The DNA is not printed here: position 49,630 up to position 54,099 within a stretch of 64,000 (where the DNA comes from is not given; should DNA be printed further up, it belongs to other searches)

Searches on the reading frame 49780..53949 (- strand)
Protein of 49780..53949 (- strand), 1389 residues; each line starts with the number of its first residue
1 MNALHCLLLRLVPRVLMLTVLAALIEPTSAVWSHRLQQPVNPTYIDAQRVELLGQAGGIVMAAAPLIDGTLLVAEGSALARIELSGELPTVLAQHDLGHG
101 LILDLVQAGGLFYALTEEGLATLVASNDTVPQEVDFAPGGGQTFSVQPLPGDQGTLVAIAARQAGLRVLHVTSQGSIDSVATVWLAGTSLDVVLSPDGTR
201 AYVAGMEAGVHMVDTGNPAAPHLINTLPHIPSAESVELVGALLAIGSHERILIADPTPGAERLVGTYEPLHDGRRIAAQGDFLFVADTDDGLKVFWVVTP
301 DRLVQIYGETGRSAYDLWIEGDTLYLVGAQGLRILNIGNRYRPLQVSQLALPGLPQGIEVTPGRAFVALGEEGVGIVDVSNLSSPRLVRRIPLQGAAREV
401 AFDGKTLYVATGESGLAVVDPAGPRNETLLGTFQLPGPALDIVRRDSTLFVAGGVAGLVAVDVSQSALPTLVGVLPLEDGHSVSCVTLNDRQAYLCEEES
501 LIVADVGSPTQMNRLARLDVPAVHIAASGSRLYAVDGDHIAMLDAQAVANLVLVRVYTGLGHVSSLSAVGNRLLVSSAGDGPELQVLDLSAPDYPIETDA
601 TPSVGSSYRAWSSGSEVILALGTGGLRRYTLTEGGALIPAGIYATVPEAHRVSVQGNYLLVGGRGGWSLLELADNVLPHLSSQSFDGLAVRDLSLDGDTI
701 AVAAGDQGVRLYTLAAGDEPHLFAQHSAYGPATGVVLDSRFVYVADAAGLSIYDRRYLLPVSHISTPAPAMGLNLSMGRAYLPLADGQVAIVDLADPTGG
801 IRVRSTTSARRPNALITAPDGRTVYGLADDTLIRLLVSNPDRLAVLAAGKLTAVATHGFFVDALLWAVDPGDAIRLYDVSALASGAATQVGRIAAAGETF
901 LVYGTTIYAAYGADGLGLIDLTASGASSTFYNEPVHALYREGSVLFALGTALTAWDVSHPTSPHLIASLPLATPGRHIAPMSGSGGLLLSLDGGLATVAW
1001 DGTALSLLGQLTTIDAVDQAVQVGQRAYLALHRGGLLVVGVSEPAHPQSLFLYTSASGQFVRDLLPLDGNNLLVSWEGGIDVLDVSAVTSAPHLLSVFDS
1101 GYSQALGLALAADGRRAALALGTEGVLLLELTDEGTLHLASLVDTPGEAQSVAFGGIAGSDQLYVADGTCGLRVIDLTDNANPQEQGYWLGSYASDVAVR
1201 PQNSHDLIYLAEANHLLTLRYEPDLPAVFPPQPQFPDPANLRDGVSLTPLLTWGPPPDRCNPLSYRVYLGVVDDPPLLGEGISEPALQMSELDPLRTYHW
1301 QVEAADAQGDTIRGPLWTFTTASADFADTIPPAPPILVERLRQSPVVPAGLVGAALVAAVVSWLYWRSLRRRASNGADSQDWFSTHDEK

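Call 50: search_protein_families(library=pfam, proteins=[window:49780-53949:-], max_evalue=0.00001)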
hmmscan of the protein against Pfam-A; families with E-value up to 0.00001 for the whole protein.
window:49780-53949:- (1389 aa): 1 family
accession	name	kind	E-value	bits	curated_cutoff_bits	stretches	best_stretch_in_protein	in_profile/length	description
PF08309.17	LVIVD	-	7.1e-35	118.5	20.2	0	357-389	6-38/42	LVIVD repeat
